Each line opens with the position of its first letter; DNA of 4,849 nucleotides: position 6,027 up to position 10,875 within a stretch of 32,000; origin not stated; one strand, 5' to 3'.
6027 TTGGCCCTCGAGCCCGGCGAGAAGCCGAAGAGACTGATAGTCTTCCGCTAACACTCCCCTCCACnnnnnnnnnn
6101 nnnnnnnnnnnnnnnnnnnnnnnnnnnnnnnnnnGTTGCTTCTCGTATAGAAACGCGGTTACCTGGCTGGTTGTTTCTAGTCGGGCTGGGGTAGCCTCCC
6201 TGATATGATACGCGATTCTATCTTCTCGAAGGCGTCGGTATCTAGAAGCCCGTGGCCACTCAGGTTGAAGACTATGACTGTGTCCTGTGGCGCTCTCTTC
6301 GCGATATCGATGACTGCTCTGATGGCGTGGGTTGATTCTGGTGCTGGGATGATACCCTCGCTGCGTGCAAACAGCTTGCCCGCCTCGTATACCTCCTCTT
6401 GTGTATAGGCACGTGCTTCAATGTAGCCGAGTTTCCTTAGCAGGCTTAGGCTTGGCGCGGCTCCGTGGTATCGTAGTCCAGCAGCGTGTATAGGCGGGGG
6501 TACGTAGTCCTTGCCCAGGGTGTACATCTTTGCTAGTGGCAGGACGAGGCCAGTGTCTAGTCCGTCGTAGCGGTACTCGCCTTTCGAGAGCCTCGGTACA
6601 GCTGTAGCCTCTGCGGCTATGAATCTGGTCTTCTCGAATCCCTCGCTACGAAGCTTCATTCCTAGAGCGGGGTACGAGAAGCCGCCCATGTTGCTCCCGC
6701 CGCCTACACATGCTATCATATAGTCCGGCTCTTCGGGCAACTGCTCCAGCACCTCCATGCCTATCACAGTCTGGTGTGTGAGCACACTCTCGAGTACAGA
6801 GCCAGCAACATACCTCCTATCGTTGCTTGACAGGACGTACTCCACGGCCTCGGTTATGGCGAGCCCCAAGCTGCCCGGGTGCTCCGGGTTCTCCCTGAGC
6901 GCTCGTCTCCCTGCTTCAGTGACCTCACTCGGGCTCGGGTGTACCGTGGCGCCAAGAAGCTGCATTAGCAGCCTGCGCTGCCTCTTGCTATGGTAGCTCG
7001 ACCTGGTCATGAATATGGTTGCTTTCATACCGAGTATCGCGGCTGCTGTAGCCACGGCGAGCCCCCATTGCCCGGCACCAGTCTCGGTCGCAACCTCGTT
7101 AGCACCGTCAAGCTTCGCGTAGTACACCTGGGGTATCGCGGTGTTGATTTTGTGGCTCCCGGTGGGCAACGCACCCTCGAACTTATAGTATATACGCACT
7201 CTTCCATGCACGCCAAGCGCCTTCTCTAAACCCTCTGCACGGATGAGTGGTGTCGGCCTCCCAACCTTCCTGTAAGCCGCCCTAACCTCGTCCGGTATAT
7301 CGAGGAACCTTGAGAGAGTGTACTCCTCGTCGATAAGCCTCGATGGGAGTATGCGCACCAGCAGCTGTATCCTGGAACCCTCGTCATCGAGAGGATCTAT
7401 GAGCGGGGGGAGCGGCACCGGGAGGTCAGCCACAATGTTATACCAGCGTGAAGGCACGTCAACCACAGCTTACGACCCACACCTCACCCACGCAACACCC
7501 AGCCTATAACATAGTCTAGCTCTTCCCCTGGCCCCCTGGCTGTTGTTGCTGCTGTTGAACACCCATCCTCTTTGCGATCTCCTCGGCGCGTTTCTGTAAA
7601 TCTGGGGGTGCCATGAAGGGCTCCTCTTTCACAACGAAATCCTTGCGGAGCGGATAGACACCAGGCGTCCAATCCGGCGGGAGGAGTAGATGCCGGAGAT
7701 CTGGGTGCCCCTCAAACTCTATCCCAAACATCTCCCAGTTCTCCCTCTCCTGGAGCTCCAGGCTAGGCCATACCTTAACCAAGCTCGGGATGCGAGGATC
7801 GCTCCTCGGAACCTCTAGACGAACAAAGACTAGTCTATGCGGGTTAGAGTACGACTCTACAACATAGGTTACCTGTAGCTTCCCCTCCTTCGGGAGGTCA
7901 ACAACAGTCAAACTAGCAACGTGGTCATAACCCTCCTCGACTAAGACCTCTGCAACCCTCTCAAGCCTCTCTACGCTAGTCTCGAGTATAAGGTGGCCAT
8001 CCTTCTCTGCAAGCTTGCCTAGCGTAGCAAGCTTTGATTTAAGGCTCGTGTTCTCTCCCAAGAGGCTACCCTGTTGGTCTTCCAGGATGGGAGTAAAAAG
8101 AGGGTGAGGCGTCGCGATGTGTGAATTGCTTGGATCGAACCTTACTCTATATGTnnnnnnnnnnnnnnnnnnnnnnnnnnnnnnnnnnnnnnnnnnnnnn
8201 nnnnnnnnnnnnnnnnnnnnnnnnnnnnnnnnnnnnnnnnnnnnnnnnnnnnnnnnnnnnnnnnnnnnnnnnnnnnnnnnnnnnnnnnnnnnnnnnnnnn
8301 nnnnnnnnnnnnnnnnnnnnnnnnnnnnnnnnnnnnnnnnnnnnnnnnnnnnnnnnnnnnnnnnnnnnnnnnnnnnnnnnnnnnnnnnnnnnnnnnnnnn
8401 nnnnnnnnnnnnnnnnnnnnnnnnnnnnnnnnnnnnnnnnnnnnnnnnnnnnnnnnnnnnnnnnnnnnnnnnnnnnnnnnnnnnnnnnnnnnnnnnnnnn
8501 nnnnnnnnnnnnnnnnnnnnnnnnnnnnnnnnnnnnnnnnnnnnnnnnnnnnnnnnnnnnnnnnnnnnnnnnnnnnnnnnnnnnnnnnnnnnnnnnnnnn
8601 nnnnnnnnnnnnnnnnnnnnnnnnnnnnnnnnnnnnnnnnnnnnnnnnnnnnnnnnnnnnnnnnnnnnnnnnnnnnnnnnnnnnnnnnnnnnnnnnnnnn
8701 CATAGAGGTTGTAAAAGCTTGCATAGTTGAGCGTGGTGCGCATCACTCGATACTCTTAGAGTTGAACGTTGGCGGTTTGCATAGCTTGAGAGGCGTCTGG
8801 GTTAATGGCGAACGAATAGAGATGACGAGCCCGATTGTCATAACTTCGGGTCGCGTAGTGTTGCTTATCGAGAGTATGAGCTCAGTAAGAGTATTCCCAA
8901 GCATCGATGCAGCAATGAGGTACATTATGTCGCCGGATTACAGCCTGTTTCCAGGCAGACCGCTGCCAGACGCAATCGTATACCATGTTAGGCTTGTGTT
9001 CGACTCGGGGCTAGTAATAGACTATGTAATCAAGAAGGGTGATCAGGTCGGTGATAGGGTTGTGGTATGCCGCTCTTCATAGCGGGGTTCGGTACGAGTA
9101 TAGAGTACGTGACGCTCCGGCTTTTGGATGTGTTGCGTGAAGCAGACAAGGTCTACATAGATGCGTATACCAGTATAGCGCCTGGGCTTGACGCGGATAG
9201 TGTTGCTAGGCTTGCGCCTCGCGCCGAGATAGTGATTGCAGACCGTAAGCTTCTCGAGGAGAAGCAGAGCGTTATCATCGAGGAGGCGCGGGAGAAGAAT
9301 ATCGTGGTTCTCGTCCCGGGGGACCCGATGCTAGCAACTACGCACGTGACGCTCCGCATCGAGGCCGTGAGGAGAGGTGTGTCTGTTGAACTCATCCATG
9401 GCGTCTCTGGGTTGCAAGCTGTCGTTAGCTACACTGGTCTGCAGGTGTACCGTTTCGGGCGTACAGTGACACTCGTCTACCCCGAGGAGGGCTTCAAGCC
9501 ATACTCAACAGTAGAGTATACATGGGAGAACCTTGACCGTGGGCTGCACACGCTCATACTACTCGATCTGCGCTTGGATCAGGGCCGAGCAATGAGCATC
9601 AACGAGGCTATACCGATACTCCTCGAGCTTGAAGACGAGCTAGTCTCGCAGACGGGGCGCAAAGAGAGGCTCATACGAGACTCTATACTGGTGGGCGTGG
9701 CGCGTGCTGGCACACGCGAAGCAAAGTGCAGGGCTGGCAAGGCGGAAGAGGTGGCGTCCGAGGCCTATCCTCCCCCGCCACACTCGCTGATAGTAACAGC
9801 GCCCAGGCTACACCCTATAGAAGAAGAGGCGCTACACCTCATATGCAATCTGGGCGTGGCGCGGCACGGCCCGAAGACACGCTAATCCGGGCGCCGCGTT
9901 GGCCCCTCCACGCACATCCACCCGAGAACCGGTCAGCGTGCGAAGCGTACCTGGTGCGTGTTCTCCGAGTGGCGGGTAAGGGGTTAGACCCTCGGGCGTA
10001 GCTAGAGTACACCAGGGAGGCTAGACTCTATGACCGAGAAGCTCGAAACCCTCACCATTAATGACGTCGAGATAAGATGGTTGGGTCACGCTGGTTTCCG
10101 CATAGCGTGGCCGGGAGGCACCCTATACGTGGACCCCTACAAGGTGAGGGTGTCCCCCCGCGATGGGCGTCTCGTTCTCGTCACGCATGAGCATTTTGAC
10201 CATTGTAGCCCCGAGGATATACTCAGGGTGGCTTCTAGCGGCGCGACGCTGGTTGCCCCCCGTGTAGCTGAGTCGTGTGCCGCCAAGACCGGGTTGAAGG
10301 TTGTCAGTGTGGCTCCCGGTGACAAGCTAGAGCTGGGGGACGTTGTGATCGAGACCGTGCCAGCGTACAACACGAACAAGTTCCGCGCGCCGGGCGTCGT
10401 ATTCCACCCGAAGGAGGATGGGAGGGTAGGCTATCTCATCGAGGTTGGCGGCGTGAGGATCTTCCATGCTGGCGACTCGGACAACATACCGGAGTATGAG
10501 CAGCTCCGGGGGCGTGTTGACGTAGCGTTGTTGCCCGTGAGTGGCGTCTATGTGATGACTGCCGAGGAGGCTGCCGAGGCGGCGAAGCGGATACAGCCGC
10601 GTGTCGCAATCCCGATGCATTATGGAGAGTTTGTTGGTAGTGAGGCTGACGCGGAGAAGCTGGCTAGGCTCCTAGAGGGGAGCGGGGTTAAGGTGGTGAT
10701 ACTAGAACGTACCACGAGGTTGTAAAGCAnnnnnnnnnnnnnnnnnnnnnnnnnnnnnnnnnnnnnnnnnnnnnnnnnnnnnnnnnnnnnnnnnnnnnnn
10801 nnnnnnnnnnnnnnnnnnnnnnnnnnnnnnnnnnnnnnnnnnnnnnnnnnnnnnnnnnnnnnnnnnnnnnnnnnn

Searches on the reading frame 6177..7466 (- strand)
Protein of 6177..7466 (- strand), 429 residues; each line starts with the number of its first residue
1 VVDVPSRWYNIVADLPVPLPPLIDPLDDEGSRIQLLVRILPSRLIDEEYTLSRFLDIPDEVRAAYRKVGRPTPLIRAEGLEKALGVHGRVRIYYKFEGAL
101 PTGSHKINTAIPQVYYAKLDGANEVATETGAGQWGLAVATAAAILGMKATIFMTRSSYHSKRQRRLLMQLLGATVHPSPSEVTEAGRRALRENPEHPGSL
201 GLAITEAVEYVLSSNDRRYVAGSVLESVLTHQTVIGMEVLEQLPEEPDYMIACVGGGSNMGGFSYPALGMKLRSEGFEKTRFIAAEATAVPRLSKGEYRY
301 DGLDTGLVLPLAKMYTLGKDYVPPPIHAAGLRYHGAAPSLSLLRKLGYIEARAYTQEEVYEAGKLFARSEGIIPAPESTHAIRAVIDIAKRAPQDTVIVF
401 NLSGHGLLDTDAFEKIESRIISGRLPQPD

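Call 14: search_protein_families(library=pfam, proteins=[window:6177-7466:-], max_evalue=0.0001)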
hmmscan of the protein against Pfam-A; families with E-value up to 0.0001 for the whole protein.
window:6177-7466:- (429 aa): 1 family
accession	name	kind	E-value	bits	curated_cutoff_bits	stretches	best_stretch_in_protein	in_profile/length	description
PF00291.31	PALP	-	1.8e-44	152.7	35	1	69-404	5-295/295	Pyridoxal-phosphate dependent enzyme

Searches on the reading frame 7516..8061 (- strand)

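Call 14: search_protein_families(library=pfam, proteins=[window:7516-8061:-], max_evalue=0.0001)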
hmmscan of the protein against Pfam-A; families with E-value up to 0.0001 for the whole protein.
window:7516-8061:- (181 aa): 1 family
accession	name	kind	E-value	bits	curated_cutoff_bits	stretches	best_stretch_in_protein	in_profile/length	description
PF00329.25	Complex1_30kDa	-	1.1e-34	120.1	22.5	1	28-147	3-123/124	Respiratory-chain NADH dehydrogenase, 30 Kd subunit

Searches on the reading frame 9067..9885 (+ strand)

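Call 14: search_protein_families(library=pfam, proteins=[window:9067-9885:+], max_evalue=0.0001)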
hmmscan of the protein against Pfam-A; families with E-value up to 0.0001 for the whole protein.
window:9067-9885:+ (272 aa): 1 family
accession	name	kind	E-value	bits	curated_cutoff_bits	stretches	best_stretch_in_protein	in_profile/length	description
PF00590.25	TP_methylase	-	4.6e-21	76.2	27.8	1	4-190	3-186/212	Tetrapyrrole (Corrin/Porphyrin) Methylases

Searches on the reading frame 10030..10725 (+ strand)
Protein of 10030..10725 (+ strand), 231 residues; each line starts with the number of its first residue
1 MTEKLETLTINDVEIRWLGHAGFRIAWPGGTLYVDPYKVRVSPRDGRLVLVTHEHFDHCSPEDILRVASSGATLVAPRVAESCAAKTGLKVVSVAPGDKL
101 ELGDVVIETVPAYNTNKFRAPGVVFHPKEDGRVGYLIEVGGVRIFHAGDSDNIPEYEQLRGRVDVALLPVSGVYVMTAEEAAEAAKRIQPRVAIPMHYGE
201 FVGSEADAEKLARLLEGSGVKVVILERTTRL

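Call 14: search_protein_families(library=pfam, proteins=[window:10030-10725:+], max_evalue=0.0001)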
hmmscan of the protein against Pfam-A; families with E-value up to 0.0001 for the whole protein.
window:10030-10725:+ (231 aa): 3 families
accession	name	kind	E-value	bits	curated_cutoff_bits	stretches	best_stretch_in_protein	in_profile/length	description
PF13483.12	Lactamase_B_3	-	3.2e-33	115.4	24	1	14-197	1-160/160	Beta-lactamase superfamily domain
PF12706.13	Lactamase_B_2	-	3.5e-21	76.2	27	1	35-198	20-200/200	Beta-lactamase superfamily domain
PF00753.33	Lactamase_B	-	8.6e-05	23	22.7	0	28-60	33-58/196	Metallo-beta-lactamase superfamily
